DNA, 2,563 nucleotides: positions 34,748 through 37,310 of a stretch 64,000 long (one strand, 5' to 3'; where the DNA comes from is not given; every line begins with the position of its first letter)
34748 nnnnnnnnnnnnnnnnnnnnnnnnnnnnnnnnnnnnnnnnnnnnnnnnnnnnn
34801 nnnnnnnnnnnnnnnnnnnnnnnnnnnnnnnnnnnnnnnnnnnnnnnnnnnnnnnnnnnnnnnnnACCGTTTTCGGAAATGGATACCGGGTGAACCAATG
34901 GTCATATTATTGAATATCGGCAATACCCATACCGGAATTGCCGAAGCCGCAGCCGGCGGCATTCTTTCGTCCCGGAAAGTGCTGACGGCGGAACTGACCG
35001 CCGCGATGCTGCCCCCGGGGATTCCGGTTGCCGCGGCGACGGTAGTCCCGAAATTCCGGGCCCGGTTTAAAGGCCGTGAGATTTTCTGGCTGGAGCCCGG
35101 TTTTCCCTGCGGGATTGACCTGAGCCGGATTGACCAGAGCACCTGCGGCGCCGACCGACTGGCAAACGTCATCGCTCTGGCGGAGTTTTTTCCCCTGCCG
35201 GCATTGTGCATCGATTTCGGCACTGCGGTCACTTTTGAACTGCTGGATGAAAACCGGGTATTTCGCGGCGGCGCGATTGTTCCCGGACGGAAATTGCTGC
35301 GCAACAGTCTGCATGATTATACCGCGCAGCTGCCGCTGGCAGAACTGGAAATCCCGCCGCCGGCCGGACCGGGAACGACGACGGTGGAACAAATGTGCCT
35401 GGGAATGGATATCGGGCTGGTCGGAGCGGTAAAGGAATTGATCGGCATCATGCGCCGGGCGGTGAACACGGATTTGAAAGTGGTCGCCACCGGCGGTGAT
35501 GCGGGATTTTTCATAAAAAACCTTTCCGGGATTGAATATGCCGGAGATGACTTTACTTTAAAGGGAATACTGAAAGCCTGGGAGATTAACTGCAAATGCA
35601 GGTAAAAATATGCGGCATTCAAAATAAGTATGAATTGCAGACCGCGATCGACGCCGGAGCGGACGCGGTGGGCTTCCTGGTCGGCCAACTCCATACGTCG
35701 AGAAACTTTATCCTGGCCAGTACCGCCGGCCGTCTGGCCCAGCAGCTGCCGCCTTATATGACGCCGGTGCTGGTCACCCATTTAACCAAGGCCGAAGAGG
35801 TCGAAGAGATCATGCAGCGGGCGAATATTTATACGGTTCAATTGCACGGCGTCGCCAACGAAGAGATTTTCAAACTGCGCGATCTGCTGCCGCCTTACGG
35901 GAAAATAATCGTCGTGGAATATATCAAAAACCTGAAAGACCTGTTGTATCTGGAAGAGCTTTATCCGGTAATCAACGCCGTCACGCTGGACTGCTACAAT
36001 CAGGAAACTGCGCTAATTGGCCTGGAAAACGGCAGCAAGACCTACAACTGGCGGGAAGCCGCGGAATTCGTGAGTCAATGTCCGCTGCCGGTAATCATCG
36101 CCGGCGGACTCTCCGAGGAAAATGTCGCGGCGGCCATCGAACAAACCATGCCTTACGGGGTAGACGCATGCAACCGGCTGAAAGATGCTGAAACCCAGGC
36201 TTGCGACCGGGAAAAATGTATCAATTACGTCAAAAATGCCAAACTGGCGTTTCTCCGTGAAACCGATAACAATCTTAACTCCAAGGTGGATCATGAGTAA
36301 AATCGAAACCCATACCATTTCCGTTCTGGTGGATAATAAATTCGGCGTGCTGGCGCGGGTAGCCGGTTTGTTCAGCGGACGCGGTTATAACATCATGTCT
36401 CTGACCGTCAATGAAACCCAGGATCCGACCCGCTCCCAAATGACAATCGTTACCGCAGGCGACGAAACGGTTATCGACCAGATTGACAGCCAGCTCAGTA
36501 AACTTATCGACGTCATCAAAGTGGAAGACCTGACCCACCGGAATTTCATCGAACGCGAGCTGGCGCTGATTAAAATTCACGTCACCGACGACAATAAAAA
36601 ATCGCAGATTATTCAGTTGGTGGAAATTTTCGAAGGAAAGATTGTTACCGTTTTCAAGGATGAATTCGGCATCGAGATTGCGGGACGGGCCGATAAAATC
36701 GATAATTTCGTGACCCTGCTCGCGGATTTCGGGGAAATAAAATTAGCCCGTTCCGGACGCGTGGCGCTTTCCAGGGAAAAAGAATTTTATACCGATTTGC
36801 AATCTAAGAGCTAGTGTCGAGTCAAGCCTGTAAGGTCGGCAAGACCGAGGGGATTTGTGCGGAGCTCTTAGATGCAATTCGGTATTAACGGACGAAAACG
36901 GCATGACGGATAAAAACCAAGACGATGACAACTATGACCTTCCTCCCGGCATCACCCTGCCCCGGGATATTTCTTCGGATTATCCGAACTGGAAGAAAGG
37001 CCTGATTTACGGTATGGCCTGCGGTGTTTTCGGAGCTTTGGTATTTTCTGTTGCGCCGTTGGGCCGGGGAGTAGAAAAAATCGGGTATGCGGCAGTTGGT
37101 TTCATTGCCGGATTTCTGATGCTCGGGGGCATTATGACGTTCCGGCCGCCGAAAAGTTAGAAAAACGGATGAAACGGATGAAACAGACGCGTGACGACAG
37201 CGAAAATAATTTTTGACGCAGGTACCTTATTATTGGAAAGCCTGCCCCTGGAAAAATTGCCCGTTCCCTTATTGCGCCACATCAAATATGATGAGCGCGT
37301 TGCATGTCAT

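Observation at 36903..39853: Small 2-TM protein + XPB-like helicase + DUF790/Bax1-like nuclease cassette in a mobile-looking context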

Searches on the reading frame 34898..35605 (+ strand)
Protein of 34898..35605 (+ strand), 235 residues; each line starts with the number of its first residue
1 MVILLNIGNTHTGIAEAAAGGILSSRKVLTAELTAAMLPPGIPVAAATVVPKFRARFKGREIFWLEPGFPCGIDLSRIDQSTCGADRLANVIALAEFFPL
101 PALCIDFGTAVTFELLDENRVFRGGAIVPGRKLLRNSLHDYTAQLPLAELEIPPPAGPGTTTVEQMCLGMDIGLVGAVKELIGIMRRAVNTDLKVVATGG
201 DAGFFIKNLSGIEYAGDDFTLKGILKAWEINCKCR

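Call 3: search_protein_families(library=pfam, proteins=[window:34898-35605:+], max_evalue=0.01)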
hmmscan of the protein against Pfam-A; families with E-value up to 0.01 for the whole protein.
window:34898-35605:+ (235 aa): 1 family
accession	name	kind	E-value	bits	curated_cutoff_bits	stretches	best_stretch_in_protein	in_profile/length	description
PF03309.20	Pan_kinase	-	6.8e-31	108.2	24.7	1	45-182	66-203/205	Type III pantothenate kinase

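Call 67: search_protein_families(library=padloc, proteins=[window:34898-35605:+], max_evalue=0.00001)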
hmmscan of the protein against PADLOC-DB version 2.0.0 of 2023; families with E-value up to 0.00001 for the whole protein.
window:34898-35605:+ (235 aa): 0 families

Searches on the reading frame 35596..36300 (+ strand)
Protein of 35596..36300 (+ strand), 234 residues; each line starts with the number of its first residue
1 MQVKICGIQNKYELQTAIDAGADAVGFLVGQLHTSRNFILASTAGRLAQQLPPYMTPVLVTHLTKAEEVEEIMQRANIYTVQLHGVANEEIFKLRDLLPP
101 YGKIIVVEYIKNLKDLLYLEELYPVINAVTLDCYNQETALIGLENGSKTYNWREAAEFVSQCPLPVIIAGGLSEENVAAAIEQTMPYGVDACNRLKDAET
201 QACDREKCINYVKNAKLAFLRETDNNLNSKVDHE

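Call 3: search_protein_families(library=pfam, proteins=[window:35596-36300:+], max_evalue=0.01)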
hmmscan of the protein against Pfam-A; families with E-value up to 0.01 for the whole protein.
window:35596-36300:+ (234 aa): 2 families
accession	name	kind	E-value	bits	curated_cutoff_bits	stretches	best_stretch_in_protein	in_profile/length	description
PF00697.28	PRAI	-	3.3e-15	56.7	22.7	1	3-190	1-171/193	N-(5'phosphoribosyl)anthranilate (PRA) isomerase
PF01791.15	DeoC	-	0.006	16.7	23.8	0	156-185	183-212/229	DeoC/LacD family aldolase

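Call 67: search_protein_families(library=padloc, proteins=[window:35596-36300:+], max_evalue=0.00001)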
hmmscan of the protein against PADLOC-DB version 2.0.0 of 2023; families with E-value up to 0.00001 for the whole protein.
window:35596-36300:+ (234 aa): 0 families

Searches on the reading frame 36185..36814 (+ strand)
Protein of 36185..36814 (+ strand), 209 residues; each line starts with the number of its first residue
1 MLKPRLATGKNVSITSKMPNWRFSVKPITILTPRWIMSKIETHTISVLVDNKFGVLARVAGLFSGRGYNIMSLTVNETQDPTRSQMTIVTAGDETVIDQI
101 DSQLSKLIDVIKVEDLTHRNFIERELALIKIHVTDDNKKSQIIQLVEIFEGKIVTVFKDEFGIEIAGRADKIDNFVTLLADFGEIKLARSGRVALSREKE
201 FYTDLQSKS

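Call 3: search_protein_families(library=pfam, proteins=[window:36185-36814:+], max_evalue=0.01)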
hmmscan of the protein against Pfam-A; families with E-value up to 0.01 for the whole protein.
window:36185-36814:+ (209 aa): 4 families
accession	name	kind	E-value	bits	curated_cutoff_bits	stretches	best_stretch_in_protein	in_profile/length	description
PF10369.15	ALS_ss_C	-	5.8e-22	78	23.2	1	124-198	1-74/74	Small subunit of acetolactate synthase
PF22629.2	ACT_AHAS_ss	-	3.4e-21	75.6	27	1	45-112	1-67/67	AHAS small subunit-like ACT domain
PF13710.12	ACT_5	-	7.2e-14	51.8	27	1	54-113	4-62/62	ACT domain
PF01842.31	ACT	-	6.1e-13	48.7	27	1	43-108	1-65/66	ACT domain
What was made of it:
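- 36296..36814 (+): ilvH-like gene (ACT domain plus ALS_ss_C). It is the conserved upstream neighbour and not part of the enzyme system. Its last 8 codons (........) are encoded by the inserted element. Pfam, call 3.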

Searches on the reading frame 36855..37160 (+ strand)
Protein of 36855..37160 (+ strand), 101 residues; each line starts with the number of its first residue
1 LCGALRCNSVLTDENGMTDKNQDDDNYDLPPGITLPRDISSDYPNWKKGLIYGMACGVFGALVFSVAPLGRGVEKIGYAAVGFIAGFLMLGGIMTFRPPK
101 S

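Call 3: search_protein_families(library=pfam, proteins=[window:36855-37160:+], max_evalue=0.01)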
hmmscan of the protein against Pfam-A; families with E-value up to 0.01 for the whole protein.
window:36855-37160:+ (101 aa): 0 families

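Call 4: search_protein_families(library=padloc, proteins=[window:36855-37160:+], max_evalue=0.01)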
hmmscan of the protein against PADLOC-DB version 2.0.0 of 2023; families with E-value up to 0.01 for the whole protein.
window:36855-37160:+ (101 aa): 0 families

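Call 5: search_protein_families(library=ncbifam, proteins=[window:36855-37160:+], max_evalue=0.01)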
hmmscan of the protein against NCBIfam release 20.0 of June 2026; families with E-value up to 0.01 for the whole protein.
window:36855-37160:+ (101 aa): 0 families

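Call 34: find_homologous_proteins(query=A2, max_evalue=0.001)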
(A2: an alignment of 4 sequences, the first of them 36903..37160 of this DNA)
Query A2 (4 sequences) (85 aa, profile of the alignment): 32 proteins with E <= 0.001 among 495 candidates.
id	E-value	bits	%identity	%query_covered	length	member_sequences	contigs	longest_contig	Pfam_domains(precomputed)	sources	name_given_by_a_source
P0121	4.4e-40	153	54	100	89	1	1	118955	-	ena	-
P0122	4.5e-37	144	49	100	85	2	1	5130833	-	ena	-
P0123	2.7e-35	138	100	100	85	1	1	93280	-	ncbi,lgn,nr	ncbi:MAG: hypothetical protein PHH77_00195 [Victivallaceae bacterium]|nr:hypothetical protein [Victi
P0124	1.3e-32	129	49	100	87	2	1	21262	-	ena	-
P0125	1.2e-31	126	49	100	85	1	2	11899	-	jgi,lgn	-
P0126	1.7e-31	126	31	96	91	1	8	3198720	-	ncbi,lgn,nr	ncbi:hypothetical protein P0136_01020 [Lentisphaerota bacterium ZTH]|nr:hypothetical protein JYG24_0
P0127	1.4e-30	123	52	99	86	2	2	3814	-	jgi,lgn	jgi:hypothetical protein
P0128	2.0e-30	122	51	100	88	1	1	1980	-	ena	-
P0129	2.2e-30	122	50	100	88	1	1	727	-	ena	-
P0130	4.4e-30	121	46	100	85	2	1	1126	-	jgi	-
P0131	4.8e-30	121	48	99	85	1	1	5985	-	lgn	-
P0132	2.6e-29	119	45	100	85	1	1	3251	-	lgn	-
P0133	4.1e-29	118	48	100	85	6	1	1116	-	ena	-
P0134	6.4e-29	118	51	100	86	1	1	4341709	-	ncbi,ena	-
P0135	9.9e-29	117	56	100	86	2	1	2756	-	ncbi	-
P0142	5.3e-26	108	56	99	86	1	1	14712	-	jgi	-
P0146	1.5e-23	100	49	100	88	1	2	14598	-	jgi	jgi:hypothetical protein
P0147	8.8e-23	98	52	100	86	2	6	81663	-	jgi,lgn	jgi:hypothetical protein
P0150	1.2e-21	94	50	86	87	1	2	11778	-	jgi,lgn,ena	-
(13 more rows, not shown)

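Call 68: search_protein_families(library=phrogs, proteins=[window:36903-37160:+], max_evalue=0.001)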
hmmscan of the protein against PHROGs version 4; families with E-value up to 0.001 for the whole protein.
window:36903-37160:+ (85 aa): 0 families

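Call 72: predict_structure(alignment_id=A6)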
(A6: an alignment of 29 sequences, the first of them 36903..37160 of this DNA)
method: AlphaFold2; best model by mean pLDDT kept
length: 85 residues; sequences in the alignment: 29
mean_pLDDT: 80.5   pTM: 0.60
mean pLDDT of the five models: 80.5, 79.3, 78.9, 76.7, 75.4
residues with pLDDT >= 90: 40; 70-90: 19; 50-70: 17; < 50: 9
segments of 3 or more residues with pLDDT < 50: 1-8
pLDDT, mean of each block of 10 residues (from residue 1): 46 67 71 95 95 85 96 94 70
secondary structure, 60 per line:
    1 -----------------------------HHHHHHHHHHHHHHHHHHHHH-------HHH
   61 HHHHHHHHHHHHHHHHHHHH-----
elements in order: H30-50 H58-80
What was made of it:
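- Checked: The small ORF is predicted as a two-helix hairpin (residues 30-50 and 58-80; call 72).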

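Call 74: find_encoding_contigs(protein=P0147, flank=5000, max_places=1)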
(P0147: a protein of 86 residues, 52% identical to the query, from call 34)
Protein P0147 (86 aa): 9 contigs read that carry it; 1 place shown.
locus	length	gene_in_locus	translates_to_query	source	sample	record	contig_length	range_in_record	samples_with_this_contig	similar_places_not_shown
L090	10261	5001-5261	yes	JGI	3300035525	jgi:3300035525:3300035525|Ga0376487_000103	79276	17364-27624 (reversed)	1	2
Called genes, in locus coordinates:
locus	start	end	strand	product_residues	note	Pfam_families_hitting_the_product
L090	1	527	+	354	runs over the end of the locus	PF00437:T2SSE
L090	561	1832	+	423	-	PF28597:T2SSF_N, PF00482:T2SSF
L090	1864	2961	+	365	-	PF00483:NTP_transferase, PF12804:NTP_transf_3, PF22640:ManC_GMP_beta-helix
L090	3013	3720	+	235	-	PF03309:Pan_kinase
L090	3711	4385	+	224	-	PF00697:PRAI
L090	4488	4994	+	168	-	PF01842:ACT, PF22629:ACT_AHAS_ss, PF13710:ACT_5, PF10369:ALS_ss_C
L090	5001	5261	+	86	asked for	-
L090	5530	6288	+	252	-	PF07963:N_methyl, PF07596:SBP_bac_10 (faint)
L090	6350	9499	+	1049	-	-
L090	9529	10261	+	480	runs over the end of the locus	PF04734:Ceramidase_alk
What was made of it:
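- The pair is lost in L090 (call 74). It is retained next to ilvH in L090, where XPB-DUF790 is gone (call 74).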

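Call 75: find_encoding_contigs(protein=P0142, flank=5000, max_places=1)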
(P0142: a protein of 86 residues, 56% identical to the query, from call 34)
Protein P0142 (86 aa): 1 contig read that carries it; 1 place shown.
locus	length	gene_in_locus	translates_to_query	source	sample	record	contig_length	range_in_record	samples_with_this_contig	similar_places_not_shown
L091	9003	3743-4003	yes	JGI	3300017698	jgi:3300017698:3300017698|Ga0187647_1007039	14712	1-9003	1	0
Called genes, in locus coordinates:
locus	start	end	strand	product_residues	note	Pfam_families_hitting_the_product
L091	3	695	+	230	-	PF00482:T2SSF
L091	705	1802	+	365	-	PF00483:NTP_transferase, PF12804:NTP_transf_3, PF22640:ManC_GMP_beta-helix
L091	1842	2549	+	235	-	PF03309:Pan_kinase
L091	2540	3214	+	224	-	PF00697:PRAI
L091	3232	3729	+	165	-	PF01842:ACT, PF22629:ACT_AHAS_ss, PF13710:ACT_5, PF10369:ALS_ss_C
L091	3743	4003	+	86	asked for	-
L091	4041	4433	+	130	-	-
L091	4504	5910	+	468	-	PF18458:XPB_DRD, PF00270:DEAD, PF04851:ResIII, PF00271:Helicase_C, PF16203:ERCC3_RAD25_C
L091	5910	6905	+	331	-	-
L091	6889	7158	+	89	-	-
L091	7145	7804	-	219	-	PF06283:ThuA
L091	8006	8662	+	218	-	PF12728:HTH_17, PF00359:PTS_EIIA_2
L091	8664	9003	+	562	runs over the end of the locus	PF00999:Na_H_Exchanger, PF00571:CBS (weak)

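Call 76: find_encoding_contigs(protein=P0150, flank=5000, max_places=1)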
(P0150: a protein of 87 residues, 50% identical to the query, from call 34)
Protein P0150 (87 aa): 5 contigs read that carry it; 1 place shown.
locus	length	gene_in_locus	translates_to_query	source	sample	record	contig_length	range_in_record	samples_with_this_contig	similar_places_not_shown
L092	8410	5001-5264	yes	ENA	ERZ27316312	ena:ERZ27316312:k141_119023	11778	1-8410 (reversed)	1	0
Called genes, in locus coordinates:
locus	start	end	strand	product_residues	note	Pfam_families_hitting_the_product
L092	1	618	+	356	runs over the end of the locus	PF00437:T2SSE, PF13191:AAA_16 (weak), PF13401:AAA_22 (faint)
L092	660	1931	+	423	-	PF28597:T2SSF_N, PF00482:T2SSF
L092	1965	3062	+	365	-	PF00483:NTP_transferase, PF12804:NTP_transf_3, PF22640:ManC_GMP_beta-helix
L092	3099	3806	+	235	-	PF03309:Pan_kinase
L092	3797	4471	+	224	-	PF00697:PRAI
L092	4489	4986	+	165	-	PF01842:ACT, PF22629:ACT_AHAS_ss, PF13710:ACT_5, PF10369:ALS_ss_C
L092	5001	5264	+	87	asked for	-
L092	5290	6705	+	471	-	PF18458:XPB_DRD, PF00270:DEAD, PF04851:ResIII, PF16203:ERCC3_RAD25_C, PF00271:Helicase_C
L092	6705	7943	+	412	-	PF05626:DUF790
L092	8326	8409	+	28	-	?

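Call 80: find_encoding_contigs(protein=P0146, flank=5000, max_places=1)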
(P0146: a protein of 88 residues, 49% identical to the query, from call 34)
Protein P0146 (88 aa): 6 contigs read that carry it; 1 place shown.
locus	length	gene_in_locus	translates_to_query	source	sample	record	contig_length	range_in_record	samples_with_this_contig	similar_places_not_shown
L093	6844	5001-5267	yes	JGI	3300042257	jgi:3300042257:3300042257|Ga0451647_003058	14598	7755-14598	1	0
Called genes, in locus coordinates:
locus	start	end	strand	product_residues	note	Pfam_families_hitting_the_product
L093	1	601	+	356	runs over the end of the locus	PF00437:T2SSE, PF13191:AAA_16 (faint), PF13401:AAA_22 (faint)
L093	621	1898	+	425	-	PF28597:T2SSF_N, PF00482:T2SSF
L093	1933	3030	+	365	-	PF00483:NTP_transferase, PF12804:NTP_transf_3, PF22640:ManC_GMP_beta-helix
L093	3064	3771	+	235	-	PF03309:Pan_kinase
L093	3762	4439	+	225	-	PF00697:PRAI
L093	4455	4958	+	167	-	PF01842:ACT, PF22629:ACT_AHAS_ss, PF13710:ACT_5, PF10369:ALS_ss_C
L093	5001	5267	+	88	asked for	-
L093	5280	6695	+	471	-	PF18458:XPB_DRD, PF00270:DEAD, PF04851:ResIII, PF16203:ERCC3_RAD25_C, PF00271:Helicase_C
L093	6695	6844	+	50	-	?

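Call 81: find_encoding_contigs(protein=P0125, flank=5000, max_places=1)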
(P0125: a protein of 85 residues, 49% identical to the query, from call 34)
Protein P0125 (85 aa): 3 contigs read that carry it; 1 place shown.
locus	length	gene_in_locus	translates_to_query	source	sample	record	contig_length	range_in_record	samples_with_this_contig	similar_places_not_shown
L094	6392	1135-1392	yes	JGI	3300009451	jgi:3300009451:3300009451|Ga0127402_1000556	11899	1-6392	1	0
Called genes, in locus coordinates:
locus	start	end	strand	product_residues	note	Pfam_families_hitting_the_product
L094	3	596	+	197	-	?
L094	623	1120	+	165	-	PF01842:ACT, PF22629:ACT_AHAS_ss, PF13710:ACT_5, PF10369:ALS_ss_C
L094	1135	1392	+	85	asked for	-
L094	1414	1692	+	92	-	-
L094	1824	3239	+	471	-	PF18458:XPB_DRD, PF00270:DEAD, PF04851:ResIII, PF16203:ERCC3_RAD25_C, PF00271:Helicase_C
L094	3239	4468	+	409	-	PF05626:DUF790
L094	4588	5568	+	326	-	-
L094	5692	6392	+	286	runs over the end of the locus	PF18765:Polbeta, PF05168:HEPN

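Call 89: search_protein_families(library=pfam, proteins=[L091:4041-4433:+, L094:1414-1692:+, L094:4588-5568:+, L090:5530-6288:+], max_evalue=0.001)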
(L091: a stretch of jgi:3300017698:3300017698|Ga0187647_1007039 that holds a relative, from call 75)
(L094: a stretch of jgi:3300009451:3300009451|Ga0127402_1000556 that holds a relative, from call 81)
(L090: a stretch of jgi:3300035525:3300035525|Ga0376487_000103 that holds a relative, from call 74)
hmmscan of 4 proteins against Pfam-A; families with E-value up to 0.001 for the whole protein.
L091:4041-4433:+ (130 aa): 0 families

L094:1414-1692:+ (92 aa): 1 family
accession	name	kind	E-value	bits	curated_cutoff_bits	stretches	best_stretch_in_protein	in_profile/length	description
PF22302.1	DUF6968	-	8.2e-05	22.8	27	1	24-81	11-68/90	Domain of unknown function (DUF6968)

L094:4588-5568:+ (326 aa): 1 family
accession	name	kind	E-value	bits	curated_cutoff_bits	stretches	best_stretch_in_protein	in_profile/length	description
PF22769.1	DCD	-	0.00079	20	27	0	4-129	1-134/153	dCTP deaminase-like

L090:5530-6288:+ (252 aa): 2 families
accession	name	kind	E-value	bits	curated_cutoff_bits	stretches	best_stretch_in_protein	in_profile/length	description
PF07963.17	N_methyl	-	1.5e-07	31.1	21.2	1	26-46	7-27/27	Prokaryotic N-terminal methylation motif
PF07596.16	SBP_bac_10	-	8.3e-07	29.8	23.3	1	51-92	2-42/268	Protein of unknown function (DUF1559)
